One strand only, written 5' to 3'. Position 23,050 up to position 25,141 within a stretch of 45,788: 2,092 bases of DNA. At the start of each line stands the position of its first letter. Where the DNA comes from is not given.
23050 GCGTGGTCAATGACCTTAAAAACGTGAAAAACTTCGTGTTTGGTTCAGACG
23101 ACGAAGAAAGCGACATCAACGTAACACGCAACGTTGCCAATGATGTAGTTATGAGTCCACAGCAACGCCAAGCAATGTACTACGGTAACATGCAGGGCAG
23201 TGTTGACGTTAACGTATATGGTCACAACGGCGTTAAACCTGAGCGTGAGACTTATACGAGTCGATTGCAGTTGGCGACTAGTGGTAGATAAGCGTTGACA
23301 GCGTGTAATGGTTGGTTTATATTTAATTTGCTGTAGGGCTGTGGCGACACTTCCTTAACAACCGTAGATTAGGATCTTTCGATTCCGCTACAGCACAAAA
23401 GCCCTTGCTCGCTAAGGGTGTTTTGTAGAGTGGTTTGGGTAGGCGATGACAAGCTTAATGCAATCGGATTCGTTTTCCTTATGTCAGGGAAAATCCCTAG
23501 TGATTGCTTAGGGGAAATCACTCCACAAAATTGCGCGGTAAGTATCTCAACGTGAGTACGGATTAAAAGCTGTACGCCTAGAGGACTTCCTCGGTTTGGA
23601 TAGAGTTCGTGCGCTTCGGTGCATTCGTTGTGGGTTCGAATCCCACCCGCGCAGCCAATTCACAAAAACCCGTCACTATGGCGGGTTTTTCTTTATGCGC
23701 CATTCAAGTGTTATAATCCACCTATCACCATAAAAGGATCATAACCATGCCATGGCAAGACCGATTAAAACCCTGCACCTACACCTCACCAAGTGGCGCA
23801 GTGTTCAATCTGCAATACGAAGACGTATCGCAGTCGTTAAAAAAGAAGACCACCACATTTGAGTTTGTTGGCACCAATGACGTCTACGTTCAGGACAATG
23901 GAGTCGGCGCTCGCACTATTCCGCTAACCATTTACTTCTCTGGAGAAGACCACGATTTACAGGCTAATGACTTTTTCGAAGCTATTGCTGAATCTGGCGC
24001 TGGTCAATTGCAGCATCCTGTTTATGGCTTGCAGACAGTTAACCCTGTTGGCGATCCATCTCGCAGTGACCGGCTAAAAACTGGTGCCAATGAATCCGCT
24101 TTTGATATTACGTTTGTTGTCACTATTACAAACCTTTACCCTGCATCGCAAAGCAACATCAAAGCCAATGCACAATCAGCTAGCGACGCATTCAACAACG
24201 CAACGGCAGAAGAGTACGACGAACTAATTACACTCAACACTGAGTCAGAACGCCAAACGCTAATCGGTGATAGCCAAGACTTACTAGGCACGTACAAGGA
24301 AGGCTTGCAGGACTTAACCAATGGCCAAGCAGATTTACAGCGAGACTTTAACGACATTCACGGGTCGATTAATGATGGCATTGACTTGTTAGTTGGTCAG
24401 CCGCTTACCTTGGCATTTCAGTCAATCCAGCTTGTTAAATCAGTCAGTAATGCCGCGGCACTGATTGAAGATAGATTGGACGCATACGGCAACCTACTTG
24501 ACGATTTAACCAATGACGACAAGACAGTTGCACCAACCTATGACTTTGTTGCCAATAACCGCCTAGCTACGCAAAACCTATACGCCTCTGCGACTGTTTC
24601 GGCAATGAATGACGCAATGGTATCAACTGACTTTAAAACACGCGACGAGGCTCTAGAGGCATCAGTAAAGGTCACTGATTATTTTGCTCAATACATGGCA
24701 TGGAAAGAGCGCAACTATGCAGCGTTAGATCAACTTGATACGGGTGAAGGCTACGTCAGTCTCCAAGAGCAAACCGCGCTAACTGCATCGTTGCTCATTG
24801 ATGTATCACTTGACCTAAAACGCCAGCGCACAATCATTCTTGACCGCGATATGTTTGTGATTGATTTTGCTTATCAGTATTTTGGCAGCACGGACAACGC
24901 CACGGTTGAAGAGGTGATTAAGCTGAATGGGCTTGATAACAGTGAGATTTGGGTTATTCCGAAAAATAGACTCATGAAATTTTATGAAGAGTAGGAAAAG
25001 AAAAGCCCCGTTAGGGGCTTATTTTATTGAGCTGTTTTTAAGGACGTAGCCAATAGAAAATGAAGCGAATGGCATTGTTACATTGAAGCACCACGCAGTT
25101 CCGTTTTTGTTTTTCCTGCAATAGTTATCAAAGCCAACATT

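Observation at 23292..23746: Promoter-to-terminator structured RNA ending in a tRNA-like acceptor/T-arm minihelix with encoded CCA, wedged between tape measure and baseplate genes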

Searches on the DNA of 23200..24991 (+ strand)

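Call 5: search_rna_families(source=window, start=23200, end=23800, threshold=evalue, max_evalue=10, show_alignments=5)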
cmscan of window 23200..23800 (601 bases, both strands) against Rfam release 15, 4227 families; matches with E-value up to 10: 19.
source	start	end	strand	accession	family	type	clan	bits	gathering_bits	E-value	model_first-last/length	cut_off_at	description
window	23592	23697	+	RF01772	rnk_pseudo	Cis-reg; leader;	-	28.8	55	0.0078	1-108/108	no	Pseudomonas rnk leader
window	23665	23720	-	RF00624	P9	Gene;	-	20.7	43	0.05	1-74/74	no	Pseudomonas sRNA P9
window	23657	23762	-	RF01772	rnk_pseudo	Cis-reg; leader;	-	19.6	55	0.81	1-108/108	no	Pseudomonas rnk leader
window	23664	23690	+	RF02891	AgrB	Gene; antisense;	-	19.1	40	1.3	55-81/84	no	ArsR-gov region gene B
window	23582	23697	+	RF02435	SpF41_sRNA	Gene; sRNA;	-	18.5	52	3.1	1-105/105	no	Streptococcus sRNA SpF41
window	23607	23687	+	RF02236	asX2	Gene; sRNA;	-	17.9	70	0.59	1-87/87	no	Xanthomonas sRNA asX2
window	23623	23649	-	RF04351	Plastid-psbl-rps4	Cis-reg;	-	17.1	68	0.88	1-53/53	no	Plastid-psbl-rps4 3UTR RNA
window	23661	23727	-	RF02891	AgrB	Gene; antisense;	-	16.9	40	3.7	1-84/84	no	ArsR-gov region gene B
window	23662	23746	-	RF02083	OrzO-P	Gene; antitoxin;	-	16.8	60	5.1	1-76/76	no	OrzO-P RNA antitoxin family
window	23614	23692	+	RF00512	Leu_leader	Cis-reg; leader;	-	16.1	50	1.3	1-148/148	no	Leucine operon leader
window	23615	23695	+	RF00506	Thr_leader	Cis-reg; leader;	-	15.4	55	3.4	1-118/118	no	Threonine operon leader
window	23623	23694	+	RF00513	Trp_leader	Cis-reg; leader;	-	14.7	41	4.6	1-100/100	no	Tryptophan operon leader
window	23630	23646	+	RF00023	tmRNA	Gene;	CL00001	14.3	47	0.0011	347-363/374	no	transfer-messenger RNA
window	23660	23753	-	RF00513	Trp_leader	Cis-reg; leader;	-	13.6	41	8.9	1-100/100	no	Tryptophan operon leader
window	23610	23653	+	RF01684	mascRNA-menRNA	Gene;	-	13.6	42.5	9.7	1-56/56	no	MALAT1-associated small cytoplasmic RNA/MEN beta RNA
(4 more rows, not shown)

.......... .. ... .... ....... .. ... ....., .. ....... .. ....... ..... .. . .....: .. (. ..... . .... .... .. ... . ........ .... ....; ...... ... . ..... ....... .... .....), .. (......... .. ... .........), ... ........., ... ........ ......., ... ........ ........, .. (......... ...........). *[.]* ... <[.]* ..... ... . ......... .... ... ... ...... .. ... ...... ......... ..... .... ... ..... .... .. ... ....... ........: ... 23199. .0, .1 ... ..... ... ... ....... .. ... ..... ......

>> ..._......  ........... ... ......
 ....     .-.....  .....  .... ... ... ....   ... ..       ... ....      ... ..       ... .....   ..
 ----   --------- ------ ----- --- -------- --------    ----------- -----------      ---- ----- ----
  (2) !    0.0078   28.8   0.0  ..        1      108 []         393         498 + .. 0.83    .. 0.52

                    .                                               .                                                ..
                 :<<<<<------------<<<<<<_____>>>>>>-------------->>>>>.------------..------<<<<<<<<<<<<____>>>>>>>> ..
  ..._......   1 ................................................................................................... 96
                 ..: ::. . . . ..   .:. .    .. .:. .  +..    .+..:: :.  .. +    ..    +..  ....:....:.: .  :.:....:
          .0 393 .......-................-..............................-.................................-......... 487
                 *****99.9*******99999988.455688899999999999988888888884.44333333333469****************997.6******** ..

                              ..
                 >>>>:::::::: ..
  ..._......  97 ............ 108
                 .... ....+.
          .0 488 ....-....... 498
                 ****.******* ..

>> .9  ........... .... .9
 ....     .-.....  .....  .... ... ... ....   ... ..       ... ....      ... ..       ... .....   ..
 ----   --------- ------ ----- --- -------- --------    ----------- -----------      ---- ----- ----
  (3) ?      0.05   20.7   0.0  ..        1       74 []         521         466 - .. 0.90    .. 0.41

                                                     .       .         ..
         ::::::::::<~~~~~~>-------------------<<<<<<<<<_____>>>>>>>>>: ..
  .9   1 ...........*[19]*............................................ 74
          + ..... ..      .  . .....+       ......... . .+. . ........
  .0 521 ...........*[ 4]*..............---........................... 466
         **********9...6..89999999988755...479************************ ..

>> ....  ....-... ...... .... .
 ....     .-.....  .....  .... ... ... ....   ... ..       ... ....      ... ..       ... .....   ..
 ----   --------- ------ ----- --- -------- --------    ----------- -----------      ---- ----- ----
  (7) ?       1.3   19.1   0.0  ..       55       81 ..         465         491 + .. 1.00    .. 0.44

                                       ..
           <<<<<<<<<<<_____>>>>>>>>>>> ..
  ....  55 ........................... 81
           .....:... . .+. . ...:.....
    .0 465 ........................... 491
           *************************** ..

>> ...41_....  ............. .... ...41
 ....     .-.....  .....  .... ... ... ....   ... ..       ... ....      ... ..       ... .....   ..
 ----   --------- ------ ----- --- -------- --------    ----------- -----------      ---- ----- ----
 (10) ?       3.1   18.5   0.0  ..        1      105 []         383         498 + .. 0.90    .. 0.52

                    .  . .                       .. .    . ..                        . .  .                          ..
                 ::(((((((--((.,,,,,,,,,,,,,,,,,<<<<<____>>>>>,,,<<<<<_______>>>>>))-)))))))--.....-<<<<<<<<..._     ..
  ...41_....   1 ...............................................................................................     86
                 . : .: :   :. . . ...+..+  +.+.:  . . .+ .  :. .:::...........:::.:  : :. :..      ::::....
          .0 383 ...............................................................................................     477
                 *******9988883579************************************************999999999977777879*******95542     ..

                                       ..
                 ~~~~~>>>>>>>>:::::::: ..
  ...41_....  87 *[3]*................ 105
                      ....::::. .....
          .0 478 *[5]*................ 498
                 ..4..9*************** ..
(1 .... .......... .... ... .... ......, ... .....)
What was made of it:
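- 23664..23694 (+): Intrinsic terminator T2. It begins 7 nt after the CCA. All weak Rfam hits align on this hairpin (call 5).
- Closest known: mascRNA/MALAT1-type and viral tRNA-like structures. Different: The Rfam mascRNA hit is chance level (13.6 bits, E 9.7, call 5).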

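Call 6: search_dna_similar(query=window:23250-23800:+, collection=phages, mode=distant, max_rows=40)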
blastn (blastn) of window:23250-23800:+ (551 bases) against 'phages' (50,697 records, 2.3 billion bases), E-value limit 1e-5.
Records with a match: 18; places in all: 18; records where one place covers at least 80% of the query: 0.
Best place of each record, by identity: 80-90% 18.
By first word of the organism name: Vibrio 18.
By host as written in the record: Vibrio sp. F12 4; Vibrio lentus 3; Vibrio crassostreae 3; - 2; Vibrio sp. sp. F13 2; Vibrio kanaloae 1; Vibrio cyclitrophicus 1; Vibrio harveyi MM46 1; and 1 more.
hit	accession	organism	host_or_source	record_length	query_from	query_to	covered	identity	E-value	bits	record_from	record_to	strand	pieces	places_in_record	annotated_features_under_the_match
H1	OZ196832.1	Vibrio phage PS15B-5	Seawater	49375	493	551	11%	85.0%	5e-8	65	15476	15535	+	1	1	baseplate hub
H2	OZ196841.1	Vibrio phage PS15B-6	Seawater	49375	493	551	11%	85.0%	5e-8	65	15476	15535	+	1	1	baseplate hub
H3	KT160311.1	Vibrio phage H188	Vibrio kanaloae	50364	493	551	11%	85.0%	5e-8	65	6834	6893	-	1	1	hypothetical protein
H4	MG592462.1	Vibrio phage 1.087.A._10N.261.45.F9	Vibrio lentus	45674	493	551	11%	85.0%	5e-8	65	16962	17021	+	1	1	DNA circulation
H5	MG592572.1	Vibrio phage 1.201.B._10N.286.55.F1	Vibrio cyclitrophicus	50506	493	551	11%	85.0%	5e-8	65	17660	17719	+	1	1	DNA circulation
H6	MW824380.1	Vibrio phage PS15B.2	Vibrio crassostreae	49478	493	551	11%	85.0%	5e-8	65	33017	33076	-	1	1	hypothetical protein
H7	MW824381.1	Vibrio phage PS15B.3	Vibrio crassostreae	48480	493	551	11%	85.0%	5e-8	65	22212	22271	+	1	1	hypothetical protein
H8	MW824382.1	Vibrio phage PS15B.4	Vibrio crassostreae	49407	493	551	11%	85.0%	5e-8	65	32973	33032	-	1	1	hypothetical protein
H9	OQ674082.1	Vibrio phage vB_VhaS_MAG7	Vibrio harveyi MM46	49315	493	551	11%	85.0%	5e-8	65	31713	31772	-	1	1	DNA circularization protein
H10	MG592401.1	Vibrio phage 1.017.O._10N.286.55.C11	Vibrio sp. F12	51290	493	551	11%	83.3%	6e-7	61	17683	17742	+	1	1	DNA circulation | hypothetical protein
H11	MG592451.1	Vibrio phage 1.075.O._10N.286.55.B10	Vibrio sp. F12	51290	493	551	11%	83.3%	6e-7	61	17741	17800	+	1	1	DNA circulation | hypothetical protein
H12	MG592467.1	Vibrio phage 1.093.O._10N.286.55.E10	Vibrio sp. F12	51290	493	551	11%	83.3%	6e-7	61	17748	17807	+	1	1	DNA circulation | hypothetical protein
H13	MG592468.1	Vibrio phage 1.094.O._10N.286.55.E12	Vibrio sp. F12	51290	493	551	11%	83.3%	6e-7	61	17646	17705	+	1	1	DNA circulation | hypothetical protein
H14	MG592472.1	Vibrio phage 1.100.O._10N.261.45.C3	Vibrio lentus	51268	493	551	11%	83.3%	6e-7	61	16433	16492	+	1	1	DNA circulation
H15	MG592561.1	Vibrio phage 1.191.O._10N.286.52.B4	Vibrio splendidus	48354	493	551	11%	83.3%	6e-7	61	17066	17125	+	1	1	coil containing protein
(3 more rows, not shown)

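Call 57: search_rna_families(source=L156, start=2500, end=3050, threshold=evalue, max_evalue=1)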
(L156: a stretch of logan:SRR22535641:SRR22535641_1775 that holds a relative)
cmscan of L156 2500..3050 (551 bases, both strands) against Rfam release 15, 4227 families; matches with E-value up to 1: 1.
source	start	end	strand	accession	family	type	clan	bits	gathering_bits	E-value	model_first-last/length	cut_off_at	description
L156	2578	2684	+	RF04321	tmRNA_permuted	Gene;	-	17.7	47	0.17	1-213/213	no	permuted transfer-messenger RNA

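Call 86: get_annotated_region(hit=H4, flank=2500)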
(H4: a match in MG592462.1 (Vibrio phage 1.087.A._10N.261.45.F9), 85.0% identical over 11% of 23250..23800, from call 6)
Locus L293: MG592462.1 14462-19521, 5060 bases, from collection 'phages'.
description: Vibrio phage 1.087.A._10N.261.45.F9, partial genome.
organism: Vibrio phage 1.087.A._10N.261.45.F9 (NCBI taxid 1881316)
taxonomy: Viruses; Duplodnaviria; Heunggongvirae; Uroviricota; Caudoviricetes
host: Vibrio lentus; source: iron chloride precipitation of 0.2um-filtered seawater, resuspended in oxalate solution; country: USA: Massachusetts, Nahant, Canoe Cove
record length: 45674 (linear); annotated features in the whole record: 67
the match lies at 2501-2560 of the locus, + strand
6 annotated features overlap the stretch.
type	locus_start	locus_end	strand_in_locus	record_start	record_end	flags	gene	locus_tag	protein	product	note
CDS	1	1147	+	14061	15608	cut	-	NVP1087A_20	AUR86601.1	TMhelix containing protein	NVP1087A_20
CDS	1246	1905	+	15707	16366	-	-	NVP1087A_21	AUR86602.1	antirepressor protein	NVP1087A_21; aclame_best_match:protein:proph:183872; tara_best_match:OM-RGC.v1.013265264; ...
CDS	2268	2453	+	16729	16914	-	-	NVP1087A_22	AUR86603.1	hypothetical protein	NVP1087A_22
CDS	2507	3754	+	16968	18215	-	-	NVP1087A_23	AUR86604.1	DNA circulation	NVP1087A_23; tara_best_match:OM-RGC.v1.003002752; InterPro:IPR009826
CDS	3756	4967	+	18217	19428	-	-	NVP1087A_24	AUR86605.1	hypothetical protein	NVP1087A_24; tara_best_match:OM-RGC.v1.004244712; cvp_best_match:NCBI_PEP_37626109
CDS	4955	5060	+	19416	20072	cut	-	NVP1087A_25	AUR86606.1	hypothetical protein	NVP1087A_25; tara_best_match:OM-RGC.v1.008864633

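Call 87: get_annotated_region(hit=H9, flank=2500)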
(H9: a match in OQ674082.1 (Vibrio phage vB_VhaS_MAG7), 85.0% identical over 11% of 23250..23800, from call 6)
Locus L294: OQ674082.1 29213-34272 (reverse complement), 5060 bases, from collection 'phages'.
description: Vibrio phage vB_VhaS_MAG7, complete genome.
organism: Vibrio phage vB_VhaS_MAG7 (NCBI taxid 3037703)
taxonomy: Viruses
host: Vibrio harveyi MM46; source: water sample; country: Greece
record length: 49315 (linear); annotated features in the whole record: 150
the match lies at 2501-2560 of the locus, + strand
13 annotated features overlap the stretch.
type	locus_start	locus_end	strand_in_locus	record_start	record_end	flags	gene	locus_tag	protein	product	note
CDS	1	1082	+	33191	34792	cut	-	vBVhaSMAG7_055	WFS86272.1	tail tape measure protein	-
regulatory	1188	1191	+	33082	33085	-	-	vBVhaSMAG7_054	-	ribosome_binding_site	-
CDS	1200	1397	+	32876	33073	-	-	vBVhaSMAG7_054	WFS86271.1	hypothetical protein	Contig_2_consensus_sequence.orf00061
regulatory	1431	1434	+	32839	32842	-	-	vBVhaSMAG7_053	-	ribosome_binding_site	-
CDS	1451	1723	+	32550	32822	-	-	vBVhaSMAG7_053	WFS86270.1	TMhelix containing protein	-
regulatory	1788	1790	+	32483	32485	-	-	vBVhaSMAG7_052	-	ribosome_binding_site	-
CDS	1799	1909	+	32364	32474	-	-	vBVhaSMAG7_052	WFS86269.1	TMhelix containing protein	-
regulatory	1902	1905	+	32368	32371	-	-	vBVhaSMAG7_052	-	ribosome_binding_site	-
CDS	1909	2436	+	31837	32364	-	-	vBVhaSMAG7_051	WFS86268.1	phosphoesterase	-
regulatory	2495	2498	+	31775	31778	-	-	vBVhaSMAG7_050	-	ribosome_binding_site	-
CDS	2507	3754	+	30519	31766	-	-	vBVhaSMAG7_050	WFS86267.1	DNA circularization protein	-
regulatory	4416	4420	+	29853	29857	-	-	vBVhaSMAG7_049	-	ribosome_binding_site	-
CDS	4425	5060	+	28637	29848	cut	-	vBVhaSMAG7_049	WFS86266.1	putative tail protein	-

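Call 88: search_dna_similar(query=L291:1-300:+, collection=phages, mode=distant, max_rows=20, max_evalue=0.001)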
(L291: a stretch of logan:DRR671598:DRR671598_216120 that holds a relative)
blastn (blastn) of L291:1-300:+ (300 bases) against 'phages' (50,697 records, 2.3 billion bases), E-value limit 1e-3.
Records with a match: 161; places in all: 161; records where one place covers at least 80% of the query: 0.
Best place of each record, by identity: 95-99% 30; 80-90% 92; 60-80% 39.
By first word of the organism name: Escherichia 48; Erwinia 38; Shigella 16; Klebsiella 15; Citrobacter 11; Yersinia 8; Serratia 7; Salmonella 7; Vibrio 4; Aeromonas 3; and 3 more.
By host as written in the record: Escherichia coli 26; Erwinia amylovora 16; Klebsiella pneumoniae 11; Shigella flexneri 9; Yersinia pseudotuberculosis 8; Citrobacter freundii 8; - 7; Escherichia sp. 6; and 44 more.
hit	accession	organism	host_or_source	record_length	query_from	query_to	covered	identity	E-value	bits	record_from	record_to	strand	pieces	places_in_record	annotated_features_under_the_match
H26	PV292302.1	Escherichia phage Jgk1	Escherichia coli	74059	6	179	58%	70.6%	6e-10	71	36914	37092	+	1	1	record has no annotation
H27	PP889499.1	Klebsiella phage phi1_146050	Klebsiella pneumoniae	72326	6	179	58%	70.0%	6e-10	71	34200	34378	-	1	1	hypothetical protein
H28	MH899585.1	Klebsiella phage Pylas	Klebsiella pneumoniae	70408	7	179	58%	70.4%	2e-9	69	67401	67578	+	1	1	none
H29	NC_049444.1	Klebsiella phage Pylas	Klebsiella pneumoniae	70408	7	179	58%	70.4%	2e-9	69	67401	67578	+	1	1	none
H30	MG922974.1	Klebsiella phage KP8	Klebsiella pneumoniae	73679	8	179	57%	70.2%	2e-10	72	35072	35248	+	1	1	none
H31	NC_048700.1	Klebsiella phage KP8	Klebsiella pneumoniae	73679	8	179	57%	70.2%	2e-10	72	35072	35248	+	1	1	none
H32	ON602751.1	Klebsiella phage VLCpiP4b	Klebsiella pneumoniae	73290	8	179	57%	69.7%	7e-9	67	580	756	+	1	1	none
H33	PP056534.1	Klebsiella phage MY01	Klebsiella pneumoniae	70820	8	179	57%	69.7%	9e-8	63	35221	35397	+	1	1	none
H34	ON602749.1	Klebsiella phage VLCpiP4a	Klebsiella pneumoniae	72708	17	179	54%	71.0%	5e-11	73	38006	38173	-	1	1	none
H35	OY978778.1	Klebsiella phage vB_Kpn_K60PH164C1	-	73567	17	179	54%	70.4%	2e-9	69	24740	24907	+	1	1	RIIA lysis inhibitor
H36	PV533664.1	Klebsiella phage vB_KpiP_JZBo1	Klebsiella sp.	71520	17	179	54%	70.4%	2e-9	69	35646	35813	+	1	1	none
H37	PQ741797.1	Klebsiella phage vB_KoxiM_BaqKoxi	Klebsiella oxytoca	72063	17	179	54%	69.8%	3e-8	64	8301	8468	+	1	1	none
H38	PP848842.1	Klebsiella phage vB_Kpn16-P2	Klebsiella pneumoniae Kpn16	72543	17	179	54%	69.8%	3e-8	64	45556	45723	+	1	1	none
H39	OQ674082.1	Vibrio phage vB_VhaS_MAG7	Vibrio harveyi MM46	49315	23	147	42%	77.6%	4e-18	97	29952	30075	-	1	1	none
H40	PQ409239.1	Klebsiella phage vB_KpnP_PW7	Klebsiella pneumoniae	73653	60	179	40%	72.7%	9e-8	64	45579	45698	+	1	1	none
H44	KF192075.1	Escherichia phage vB_EcoP_PhAPEC5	river water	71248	60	179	40%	72.5%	3e-8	65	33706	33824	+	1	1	none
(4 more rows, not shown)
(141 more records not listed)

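Call 90: search_rna_families(sources=[L291, L292, L162, L163, L160], threshold=evalue, max_evalue=0.01)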
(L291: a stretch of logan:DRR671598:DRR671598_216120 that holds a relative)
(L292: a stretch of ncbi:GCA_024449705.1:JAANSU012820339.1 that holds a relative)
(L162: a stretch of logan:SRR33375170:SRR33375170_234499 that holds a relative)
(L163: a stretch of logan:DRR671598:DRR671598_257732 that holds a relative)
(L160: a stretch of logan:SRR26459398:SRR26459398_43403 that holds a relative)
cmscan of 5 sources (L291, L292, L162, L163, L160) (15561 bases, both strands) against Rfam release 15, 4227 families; matches with E-value up to 0.01: 5.
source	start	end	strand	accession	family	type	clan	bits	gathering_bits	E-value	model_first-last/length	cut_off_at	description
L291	298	370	+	RF00005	tRNA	Gene; tRNA;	CL00001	70.6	29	5.2e-14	1-71/71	no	tRNA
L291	458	529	+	RF00005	tRNA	Gene; tRNA;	CL00001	68.2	29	2.3e-13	1-71/71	no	tRNA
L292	412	485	+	RF00005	tRNA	Gene; tRNA;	CL00001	60.4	29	3.3e-11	1-71/71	no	tRNA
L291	374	448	+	RF00005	tRNA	Gene; tRNA;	CL00001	49.3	29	3.9e-08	1-71/71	no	tRNA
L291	374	449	-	RF04354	Plastid-ycf2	Cis-reg;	-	32.5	65.7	0.0018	1-75/75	no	Plastid-ycf2 5UTR RNA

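Call 91: get_annotated_region(hit=H39, flank=1500)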
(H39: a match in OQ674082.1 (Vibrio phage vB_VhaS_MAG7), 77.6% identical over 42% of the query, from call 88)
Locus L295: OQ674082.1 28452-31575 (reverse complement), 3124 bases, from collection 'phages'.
description: Vibrio phage vB_VhaS_MAG7, complete genome.
organism: Vibrio phage vB_VhaS_MAG7 (NCBI taxid 3037703)
taxonomy: Viruses
host: Vibrio harveyi MM46; source: water sample; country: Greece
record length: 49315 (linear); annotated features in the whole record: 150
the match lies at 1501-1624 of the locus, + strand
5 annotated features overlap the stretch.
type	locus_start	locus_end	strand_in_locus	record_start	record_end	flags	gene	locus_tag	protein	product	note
CDS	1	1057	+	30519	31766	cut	-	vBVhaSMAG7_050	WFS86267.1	DNA circularization protein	-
regulatory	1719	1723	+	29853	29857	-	-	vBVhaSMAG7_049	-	ribosome_binding_site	-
CDS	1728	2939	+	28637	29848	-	-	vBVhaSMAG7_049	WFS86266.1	putative tail protein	-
regulatory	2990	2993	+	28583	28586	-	-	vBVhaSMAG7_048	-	ribosome_binding_site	-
CDS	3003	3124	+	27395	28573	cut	-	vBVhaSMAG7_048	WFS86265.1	cytosine specific methyltransferase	-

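Call 93: get_annotated_region(hit=H30, flank=1200)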
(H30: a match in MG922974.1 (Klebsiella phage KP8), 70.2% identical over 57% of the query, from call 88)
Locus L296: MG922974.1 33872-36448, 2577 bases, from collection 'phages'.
description: Klebsiella phage KP8, complete genome.
organism: Klebsiella phage KP8 (NCBI taxid 2099850)
taxonomy: Viruses; Duplodnaviria; Heunggongvirae; Uroviricota; Caudoviricetes; Schitoviridae; Enquatrovirinae; Kaypoctavirus; Kaypoctavirus KP8
host: Klebsiella pneumoniae; source: -; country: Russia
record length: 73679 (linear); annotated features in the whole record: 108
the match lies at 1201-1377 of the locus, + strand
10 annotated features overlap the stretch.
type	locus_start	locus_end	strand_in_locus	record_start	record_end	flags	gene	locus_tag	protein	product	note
CDS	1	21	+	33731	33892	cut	-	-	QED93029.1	hypothetical protein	-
CDS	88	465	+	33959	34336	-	-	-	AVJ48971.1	hypothetical protein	-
CDS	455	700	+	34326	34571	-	-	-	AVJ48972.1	hypothetical protein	-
tRNA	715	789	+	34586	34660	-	-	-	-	tRNA-Asn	-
tRNA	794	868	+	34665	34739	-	-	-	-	tRNA-OTHER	-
tRNA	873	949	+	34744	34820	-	-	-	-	tRNA-Pro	-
tRNA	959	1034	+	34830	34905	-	-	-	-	tRNA-Gln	-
tRNA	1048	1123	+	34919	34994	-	-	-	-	tRNA-Leu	-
tRNA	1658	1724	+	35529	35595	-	-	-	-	tRNA-OTHER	-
CDS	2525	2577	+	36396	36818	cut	-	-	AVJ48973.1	hypothetical protein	phage protein (N4 Gp49/phage Sf6 gene 66) family; cl10351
